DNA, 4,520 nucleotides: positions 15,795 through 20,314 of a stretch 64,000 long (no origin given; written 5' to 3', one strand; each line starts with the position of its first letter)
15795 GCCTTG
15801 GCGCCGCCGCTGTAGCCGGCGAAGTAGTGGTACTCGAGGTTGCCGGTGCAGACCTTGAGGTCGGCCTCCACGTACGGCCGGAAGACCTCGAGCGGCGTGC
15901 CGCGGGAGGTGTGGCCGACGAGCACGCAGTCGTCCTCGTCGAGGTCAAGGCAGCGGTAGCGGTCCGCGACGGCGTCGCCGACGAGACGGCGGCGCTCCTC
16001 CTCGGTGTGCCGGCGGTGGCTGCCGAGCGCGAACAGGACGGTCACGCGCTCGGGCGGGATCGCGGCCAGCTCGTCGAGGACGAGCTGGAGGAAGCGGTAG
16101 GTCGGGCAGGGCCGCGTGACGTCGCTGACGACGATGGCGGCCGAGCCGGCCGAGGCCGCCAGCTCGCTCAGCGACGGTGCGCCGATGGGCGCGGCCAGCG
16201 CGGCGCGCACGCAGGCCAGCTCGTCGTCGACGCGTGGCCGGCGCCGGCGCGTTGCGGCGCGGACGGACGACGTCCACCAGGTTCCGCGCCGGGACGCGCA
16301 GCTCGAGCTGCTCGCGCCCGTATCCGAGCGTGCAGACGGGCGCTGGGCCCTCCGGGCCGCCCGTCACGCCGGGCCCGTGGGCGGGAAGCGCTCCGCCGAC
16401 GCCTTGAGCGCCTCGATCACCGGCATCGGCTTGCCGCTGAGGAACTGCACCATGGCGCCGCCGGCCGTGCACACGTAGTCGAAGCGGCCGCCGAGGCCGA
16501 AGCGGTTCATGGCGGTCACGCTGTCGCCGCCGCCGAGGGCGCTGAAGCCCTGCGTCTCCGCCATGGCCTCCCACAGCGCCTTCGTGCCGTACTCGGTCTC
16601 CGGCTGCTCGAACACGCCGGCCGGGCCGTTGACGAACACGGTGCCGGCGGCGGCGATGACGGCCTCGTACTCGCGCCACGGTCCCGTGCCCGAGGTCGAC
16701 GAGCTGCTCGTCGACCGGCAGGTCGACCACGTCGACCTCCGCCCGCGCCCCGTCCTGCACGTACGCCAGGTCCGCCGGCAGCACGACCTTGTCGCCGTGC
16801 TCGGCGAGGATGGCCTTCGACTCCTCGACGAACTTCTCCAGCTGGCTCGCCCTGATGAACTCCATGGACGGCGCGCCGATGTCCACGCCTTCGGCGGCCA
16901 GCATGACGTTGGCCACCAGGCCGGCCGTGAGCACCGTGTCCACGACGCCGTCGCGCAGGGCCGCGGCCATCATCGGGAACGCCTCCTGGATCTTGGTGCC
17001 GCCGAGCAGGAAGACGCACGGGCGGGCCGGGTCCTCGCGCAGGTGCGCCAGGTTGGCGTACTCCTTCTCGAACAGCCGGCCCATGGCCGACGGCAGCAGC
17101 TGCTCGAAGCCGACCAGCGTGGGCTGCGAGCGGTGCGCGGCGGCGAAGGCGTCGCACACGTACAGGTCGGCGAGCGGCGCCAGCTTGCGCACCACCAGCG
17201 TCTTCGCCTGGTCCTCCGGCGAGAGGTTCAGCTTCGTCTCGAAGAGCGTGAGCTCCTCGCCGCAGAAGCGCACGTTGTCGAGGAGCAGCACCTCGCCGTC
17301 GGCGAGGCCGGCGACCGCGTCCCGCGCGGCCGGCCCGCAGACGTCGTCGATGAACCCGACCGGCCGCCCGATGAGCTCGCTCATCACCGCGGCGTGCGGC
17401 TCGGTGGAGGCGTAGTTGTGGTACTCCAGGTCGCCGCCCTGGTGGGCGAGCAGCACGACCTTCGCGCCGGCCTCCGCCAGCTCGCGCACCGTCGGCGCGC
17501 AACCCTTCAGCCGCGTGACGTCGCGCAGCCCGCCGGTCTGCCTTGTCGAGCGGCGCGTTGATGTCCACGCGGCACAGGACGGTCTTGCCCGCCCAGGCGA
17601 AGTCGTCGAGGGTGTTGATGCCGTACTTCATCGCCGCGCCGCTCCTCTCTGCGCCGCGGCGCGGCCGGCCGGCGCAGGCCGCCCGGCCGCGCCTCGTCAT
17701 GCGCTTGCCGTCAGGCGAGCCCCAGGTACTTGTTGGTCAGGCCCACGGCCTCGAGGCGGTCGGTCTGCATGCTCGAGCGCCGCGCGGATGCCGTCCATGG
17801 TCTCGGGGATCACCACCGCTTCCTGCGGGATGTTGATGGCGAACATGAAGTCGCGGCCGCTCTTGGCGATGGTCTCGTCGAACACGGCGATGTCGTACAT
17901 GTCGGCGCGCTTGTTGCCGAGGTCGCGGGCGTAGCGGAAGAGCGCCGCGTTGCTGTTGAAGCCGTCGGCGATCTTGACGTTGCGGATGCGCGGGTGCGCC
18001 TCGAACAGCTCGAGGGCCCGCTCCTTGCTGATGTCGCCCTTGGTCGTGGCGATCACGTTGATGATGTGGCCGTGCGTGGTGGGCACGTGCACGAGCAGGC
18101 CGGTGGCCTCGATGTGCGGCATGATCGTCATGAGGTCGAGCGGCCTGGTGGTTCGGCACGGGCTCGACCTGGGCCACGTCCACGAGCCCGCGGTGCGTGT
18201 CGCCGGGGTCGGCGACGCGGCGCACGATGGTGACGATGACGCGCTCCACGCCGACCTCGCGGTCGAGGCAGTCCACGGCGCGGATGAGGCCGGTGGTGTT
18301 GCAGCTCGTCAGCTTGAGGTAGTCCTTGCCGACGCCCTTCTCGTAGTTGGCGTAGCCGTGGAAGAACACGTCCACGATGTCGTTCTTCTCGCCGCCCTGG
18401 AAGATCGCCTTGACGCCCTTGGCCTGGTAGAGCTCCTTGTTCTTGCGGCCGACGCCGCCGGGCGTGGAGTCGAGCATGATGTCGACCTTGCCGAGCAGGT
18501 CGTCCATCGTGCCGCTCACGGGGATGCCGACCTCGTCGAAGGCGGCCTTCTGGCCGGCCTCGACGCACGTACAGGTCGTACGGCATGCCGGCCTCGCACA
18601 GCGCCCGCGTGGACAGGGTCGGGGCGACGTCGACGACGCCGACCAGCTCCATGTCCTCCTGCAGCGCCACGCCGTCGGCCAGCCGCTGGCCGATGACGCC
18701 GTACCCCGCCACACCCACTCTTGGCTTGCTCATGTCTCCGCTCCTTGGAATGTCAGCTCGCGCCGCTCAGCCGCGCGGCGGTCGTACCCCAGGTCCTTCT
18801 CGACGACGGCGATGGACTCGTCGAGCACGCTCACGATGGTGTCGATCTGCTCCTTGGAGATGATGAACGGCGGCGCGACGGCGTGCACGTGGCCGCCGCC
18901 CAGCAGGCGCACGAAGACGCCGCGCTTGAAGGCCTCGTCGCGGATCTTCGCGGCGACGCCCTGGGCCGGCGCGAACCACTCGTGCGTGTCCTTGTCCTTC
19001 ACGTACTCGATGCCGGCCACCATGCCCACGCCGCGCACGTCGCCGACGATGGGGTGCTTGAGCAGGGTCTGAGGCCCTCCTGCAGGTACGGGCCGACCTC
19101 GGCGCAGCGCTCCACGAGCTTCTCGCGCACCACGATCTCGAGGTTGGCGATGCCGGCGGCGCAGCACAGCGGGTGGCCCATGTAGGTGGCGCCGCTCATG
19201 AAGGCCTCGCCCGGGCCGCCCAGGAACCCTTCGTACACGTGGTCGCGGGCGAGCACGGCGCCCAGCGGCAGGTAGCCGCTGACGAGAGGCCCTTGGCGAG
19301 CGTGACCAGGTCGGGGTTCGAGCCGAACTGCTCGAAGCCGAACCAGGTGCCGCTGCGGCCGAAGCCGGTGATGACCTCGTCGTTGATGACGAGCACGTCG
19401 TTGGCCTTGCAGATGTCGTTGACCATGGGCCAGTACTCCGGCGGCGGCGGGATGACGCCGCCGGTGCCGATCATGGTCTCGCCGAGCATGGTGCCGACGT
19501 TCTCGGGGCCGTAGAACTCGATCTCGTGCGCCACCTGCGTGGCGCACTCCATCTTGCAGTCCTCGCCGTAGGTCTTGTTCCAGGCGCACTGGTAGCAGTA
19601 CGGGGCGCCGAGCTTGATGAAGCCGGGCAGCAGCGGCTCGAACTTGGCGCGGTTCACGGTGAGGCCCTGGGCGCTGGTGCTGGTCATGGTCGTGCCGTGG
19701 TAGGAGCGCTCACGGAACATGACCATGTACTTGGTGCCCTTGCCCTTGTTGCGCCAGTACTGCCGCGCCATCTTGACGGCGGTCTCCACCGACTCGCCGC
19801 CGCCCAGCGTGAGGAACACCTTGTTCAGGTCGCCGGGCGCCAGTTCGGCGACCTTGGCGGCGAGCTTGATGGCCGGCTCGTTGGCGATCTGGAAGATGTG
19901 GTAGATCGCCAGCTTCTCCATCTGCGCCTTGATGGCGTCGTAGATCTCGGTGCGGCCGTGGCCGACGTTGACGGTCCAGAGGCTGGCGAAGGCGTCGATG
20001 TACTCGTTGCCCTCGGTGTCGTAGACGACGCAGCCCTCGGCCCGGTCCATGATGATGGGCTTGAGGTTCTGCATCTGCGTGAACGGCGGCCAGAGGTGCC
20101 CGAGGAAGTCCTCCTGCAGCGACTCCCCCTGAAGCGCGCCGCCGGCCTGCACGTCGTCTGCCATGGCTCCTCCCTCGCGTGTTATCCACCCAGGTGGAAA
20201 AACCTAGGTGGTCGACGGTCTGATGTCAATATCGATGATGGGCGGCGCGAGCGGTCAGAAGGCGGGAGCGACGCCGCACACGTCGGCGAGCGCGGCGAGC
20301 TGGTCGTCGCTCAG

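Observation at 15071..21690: Tightly coupled operon joining an MttB-family methyltransferase to an omega-transaminase, archaeal-type GAPDH, archaeal-type PGK and LarA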

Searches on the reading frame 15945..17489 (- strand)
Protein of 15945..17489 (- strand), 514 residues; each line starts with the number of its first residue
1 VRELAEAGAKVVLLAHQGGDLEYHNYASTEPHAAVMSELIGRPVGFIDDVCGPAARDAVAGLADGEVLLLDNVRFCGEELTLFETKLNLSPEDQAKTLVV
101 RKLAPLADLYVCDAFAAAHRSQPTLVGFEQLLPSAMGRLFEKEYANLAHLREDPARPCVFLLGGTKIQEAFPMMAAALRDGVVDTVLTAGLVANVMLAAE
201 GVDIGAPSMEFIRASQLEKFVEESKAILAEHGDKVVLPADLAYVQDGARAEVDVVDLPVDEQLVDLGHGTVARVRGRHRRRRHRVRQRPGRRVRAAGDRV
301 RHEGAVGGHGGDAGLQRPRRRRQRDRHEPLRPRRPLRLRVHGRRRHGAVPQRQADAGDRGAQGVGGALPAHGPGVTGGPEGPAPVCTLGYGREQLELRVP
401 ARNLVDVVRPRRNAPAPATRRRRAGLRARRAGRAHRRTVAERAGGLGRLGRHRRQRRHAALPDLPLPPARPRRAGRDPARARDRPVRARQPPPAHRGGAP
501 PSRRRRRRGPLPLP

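Call 5: search_protein_families(library=pfam, proteins=[window:15945-17489:-], max_evalue=0.001)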
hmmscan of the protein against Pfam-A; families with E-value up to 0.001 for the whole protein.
window:15945-17489:- (514 aa): 1 family
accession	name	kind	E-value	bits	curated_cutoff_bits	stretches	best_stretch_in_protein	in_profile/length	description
PF00162.24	PGK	-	3.8e-59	201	27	1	2-275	41-299/379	Phosphoglycerate kinase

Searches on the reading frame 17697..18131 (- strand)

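Call 5: search_protein_families(library=pfam, proteins=[window:17697-18131:-], max_evalue=0.001)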
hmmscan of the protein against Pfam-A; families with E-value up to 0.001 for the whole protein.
window:17697-18131:- (144 aa): 1 family
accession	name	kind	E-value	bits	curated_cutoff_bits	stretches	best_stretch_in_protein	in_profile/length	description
PF02800.25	Gp_dh_C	-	2.5e-05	24.4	24.4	1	3-95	64-152/158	Glyceraldehyde 3-phosphate dehydrogenase, C-terminal domain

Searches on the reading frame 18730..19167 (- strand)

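Call 5: search_protein_families(library=pfam, proteins=[window:18730-19167:-], max_evalue=0.001)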
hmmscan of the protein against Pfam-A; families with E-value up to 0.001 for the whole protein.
window:18730-19167:- (145 aa): 1 family
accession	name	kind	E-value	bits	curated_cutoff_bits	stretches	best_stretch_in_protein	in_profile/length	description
PF00202.27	Aminotran_3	-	7.8e-08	31.8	30.5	1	37-117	332-401/403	Aminotransferase class-III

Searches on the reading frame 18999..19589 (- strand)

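Call 5: search_protein_families(library=pfam, proteins=[window:18999-19589:-], max_evalue=0.001)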
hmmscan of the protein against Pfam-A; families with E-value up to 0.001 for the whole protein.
window:18999-19589:- (196 aa): 1 family
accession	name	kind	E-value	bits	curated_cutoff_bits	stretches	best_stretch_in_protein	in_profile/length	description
PF00202.27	Aminotran_3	-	7.4e-11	41.8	30.5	1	104-179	263-332/403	Aminotransferase class-III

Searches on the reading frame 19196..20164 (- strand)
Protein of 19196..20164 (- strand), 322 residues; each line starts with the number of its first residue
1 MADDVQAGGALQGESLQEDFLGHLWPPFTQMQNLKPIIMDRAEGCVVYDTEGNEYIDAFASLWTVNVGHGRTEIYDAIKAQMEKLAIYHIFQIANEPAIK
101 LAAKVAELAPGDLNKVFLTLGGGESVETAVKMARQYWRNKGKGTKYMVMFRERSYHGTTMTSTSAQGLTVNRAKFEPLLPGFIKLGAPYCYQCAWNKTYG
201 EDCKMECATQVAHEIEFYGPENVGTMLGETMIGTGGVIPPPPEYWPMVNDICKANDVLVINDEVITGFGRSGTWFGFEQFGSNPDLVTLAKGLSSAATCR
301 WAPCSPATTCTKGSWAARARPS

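Call 5: search_protein_families(library=pfam, proteins=[window:19196-20164:-], max_evalue=0.001)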
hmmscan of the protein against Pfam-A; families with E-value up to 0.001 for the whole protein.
window:19196-20164:- (322 aa): 1 family
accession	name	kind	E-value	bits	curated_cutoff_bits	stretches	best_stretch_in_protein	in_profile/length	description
PF00202.27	Aminotran_3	-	1.2e-61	209.1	30.5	1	36-295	10-263/403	Aminotransferase class-III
